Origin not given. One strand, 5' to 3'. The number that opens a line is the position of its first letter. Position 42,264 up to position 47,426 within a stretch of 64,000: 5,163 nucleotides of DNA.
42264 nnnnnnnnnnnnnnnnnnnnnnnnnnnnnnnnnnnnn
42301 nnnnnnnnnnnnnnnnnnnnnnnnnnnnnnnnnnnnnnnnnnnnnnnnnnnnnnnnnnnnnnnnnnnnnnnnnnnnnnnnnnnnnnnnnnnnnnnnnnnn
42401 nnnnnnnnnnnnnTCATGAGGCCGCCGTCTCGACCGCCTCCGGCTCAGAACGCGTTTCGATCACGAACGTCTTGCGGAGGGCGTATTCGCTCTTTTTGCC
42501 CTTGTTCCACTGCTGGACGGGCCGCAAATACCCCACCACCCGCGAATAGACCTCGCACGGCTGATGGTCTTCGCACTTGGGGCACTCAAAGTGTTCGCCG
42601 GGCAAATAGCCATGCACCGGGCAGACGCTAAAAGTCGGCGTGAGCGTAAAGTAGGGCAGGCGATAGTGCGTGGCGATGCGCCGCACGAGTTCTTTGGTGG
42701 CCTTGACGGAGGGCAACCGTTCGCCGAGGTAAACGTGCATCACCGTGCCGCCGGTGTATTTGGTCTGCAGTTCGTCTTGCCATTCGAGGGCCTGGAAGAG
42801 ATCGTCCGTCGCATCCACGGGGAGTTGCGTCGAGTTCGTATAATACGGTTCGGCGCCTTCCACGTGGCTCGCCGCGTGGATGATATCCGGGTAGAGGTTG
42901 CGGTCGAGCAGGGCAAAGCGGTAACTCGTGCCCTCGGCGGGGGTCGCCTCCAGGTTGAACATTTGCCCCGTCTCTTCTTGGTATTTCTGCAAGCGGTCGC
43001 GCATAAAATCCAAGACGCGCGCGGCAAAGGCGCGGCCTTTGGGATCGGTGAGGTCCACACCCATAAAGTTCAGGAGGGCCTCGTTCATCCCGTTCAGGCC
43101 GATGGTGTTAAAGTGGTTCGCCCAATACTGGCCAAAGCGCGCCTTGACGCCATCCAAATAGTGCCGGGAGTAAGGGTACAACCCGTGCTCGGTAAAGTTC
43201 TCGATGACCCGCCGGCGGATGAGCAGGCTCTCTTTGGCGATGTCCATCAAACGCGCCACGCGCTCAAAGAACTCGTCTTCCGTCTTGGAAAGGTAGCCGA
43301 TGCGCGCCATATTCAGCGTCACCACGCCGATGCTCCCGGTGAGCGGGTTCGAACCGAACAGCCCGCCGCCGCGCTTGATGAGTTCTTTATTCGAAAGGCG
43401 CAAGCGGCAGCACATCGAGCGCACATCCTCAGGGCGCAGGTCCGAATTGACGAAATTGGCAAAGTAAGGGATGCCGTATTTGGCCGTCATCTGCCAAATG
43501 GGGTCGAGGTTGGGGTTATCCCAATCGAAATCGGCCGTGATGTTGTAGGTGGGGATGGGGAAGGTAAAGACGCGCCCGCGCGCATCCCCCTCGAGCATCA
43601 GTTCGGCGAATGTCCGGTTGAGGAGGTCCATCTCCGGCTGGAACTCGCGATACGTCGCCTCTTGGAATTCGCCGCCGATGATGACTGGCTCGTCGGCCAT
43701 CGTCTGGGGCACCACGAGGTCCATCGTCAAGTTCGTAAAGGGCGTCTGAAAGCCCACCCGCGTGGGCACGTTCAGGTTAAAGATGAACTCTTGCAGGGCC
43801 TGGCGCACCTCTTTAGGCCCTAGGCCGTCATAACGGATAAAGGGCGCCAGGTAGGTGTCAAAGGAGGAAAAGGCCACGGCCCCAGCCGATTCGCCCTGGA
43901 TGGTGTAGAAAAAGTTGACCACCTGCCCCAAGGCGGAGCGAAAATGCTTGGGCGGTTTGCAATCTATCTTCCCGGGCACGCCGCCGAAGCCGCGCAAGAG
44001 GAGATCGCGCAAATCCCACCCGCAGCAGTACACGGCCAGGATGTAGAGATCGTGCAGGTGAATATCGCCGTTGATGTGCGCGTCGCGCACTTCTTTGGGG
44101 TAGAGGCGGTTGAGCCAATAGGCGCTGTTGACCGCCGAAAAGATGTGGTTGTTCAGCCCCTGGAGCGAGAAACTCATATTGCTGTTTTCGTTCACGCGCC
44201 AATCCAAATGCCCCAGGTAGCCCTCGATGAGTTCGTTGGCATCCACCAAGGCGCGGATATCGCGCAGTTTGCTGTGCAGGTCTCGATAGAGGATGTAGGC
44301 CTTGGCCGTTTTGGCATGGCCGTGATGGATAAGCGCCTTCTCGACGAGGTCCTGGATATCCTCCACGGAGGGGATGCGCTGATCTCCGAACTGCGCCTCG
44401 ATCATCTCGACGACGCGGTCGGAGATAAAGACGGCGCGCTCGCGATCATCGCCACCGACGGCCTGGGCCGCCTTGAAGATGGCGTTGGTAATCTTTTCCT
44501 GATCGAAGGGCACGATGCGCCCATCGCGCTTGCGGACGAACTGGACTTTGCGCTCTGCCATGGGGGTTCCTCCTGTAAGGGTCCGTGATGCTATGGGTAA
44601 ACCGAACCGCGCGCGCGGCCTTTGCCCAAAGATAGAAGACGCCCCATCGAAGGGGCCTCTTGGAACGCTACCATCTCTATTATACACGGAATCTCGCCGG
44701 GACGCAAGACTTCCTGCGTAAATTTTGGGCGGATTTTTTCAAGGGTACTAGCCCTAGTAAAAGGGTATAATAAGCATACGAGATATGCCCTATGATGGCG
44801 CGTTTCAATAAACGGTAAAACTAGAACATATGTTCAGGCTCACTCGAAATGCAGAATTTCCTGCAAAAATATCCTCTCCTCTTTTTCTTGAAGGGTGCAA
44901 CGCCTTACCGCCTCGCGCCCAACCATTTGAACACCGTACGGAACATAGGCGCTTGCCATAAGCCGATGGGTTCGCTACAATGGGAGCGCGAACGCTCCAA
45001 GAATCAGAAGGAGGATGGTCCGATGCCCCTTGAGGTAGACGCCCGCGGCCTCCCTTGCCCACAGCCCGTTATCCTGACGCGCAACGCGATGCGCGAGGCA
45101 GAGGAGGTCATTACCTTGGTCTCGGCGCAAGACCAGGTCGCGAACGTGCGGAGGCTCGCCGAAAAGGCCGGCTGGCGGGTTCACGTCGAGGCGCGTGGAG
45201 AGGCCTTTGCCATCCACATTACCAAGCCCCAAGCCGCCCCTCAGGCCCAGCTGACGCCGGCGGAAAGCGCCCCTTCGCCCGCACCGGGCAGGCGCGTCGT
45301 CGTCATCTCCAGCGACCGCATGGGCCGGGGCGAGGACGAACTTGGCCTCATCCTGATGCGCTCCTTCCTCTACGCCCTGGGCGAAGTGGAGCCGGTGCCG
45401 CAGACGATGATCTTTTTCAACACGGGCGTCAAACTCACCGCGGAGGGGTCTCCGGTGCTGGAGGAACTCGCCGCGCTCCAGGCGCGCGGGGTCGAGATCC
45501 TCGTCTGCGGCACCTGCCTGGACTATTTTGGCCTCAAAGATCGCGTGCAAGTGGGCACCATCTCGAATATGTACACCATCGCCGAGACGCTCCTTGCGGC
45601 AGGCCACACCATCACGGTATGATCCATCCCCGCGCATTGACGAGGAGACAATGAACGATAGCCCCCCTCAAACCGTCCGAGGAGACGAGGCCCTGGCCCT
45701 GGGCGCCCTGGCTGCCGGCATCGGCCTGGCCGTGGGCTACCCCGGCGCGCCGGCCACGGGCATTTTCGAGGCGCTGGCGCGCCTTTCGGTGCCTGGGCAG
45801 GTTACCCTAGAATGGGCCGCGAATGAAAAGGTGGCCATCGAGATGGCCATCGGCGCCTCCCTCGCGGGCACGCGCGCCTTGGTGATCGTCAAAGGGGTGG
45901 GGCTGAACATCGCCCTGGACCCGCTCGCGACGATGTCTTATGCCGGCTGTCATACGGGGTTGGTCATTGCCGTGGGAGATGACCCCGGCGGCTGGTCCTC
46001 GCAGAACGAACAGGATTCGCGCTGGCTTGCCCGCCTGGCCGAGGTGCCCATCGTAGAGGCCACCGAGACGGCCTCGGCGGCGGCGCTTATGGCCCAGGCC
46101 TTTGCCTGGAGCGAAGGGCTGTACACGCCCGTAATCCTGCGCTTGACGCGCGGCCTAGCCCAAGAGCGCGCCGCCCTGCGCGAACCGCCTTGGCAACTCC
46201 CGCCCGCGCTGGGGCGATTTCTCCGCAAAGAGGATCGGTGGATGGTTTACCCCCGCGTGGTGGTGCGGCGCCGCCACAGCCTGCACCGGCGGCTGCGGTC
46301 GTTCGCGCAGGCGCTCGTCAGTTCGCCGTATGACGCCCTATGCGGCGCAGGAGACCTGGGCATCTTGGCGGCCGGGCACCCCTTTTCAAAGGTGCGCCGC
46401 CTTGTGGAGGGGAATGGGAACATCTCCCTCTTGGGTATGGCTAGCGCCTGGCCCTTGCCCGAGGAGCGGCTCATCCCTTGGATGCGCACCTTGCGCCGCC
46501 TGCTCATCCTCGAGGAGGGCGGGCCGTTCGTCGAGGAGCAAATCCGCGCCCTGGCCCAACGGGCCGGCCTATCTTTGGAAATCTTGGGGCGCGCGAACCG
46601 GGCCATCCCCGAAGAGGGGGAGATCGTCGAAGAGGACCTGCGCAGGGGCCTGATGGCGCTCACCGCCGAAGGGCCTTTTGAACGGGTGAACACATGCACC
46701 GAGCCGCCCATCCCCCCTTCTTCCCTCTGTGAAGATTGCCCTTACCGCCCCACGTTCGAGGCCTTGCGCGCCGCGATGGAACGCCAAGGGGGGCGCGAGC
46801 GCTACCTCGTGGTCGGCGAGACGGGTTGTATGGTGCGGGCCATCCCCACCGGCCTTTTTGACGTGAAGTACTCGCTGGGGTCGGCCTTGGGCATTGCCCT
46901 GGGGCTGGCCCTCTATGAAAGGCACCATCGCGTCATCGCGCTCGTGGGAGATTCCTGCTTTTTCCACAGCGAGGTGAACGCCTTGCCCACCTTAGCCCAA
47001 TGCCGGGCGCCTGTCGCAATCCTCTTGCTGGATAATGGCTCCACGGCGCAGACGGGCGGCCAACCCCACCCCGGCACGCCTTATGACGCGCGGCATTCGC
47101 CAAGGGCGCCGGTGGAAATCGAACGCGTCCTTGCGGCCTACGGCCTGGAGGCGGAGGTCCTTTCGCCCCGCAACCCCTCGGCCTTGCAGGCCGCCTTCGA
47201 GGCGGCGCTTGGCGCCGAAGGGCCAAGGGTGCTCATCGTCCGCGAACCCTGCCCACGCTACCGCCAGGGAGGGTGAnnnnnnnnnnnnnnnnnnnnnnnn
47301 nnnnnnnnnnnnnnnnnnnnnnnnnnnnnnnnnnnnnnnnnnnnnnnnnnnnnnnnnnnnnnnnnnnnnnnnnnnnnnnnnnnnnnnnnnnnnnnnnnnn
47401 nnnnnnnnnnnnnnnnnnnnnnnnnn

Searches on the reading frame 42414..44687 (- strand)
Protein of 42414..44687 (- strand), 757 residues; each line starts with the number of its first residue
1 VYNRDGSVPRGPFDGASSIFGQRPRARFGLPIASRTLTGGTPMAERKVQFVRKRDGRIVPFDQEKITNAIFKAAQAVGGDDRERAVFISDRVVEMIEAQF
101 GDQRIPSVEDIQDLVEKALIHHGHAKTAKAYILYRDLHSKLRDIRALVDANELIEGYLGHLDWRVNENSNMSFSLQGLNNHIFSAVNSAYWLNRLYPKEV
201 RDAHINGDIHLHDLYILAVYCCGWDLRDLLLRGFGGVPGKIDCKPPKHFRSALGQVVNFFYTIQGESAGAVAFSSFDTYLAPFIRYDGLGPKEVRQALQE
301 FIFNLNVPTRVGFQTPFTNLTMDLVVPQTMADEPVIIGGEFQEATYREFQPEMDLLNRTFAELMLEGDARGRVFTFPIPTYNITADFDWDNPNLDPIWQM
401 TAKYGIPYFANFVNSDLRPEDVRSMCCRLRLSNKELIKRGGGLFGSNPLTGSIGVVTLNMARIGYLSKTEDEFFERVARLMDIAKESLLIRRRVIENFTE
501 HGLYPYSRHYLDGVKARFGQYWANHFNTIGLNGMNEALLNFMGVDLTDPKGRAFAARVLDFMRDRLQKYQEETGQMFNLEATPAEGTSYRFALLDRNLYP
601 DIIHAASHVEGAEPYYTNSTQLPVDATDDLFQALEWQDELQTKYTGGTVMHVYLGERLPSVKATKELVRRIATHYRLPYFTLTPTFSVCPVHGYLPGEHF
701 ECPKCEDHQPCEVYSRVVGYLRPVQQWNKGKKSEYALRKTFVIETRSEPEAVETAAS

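Call 10: search_protein_families(library=pfam, proteins=[window:42414-44687:-])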
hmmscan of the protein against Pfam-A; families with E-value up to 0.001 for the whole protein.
window:42414-44687:- (757 aa): 2 families
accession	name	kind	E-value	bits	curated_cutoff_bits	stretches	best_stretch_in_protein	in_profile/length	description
PF13597.11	NRDD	-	6.9e-198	659.3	26.2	1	167-741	1-562/562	Anaerobic ribonucleoside-triphosphate reductase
PF03477.21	ATP-cone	-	3.2e-27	95.3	25.8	1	50-139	2-87/88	ATP cone domain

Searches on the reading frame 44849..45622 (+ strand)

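Call 10: search_protein_families(library=pfam, proteins=[window:44849-45622:+])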
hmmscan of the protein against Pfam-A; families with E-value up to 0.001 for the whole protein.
window:44849-45622:+ (257 aa): 2 families
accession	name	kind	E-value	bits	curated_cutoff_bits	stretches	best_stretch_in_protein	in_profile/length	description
PF01206.22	TusA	-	6.8e-12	45.5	28.6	1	62-126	2-70/70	Sulfurtransferase TusA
PF02635.20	DsrE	-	2.1e-06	28.3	22.7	1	198-256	55-115/116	DsrE/DsrF-like family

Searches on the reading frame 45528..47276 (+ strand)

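Call 10: search_protein_families(library=pfam, proteins=[window:45528-47276:+])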
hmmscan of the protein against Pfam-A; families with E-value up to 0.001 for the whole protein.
window:45528-47276:+ (582 aa): 3 families
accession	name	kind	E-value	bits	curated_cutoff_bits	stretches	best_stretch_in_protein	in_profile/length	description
PF02775.26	TPP_enzyme_C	-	4.9e-20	72.3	21.9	1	449-571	29-151/151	Thiamine pyrophosphate enzyme, C-terminal TPP binding domain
PF01855.24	POR_N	-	1.1e-11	45.4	27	1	59-220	2-168/231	Pyruvate flavodoxin/ferredoxin oxidoreductase, thiamine diP-bdg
PF02779.29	Transket_pyr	-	1.4e-05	25.3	27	0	99-211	56-172/174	Transketolase, pyrimidine binding domain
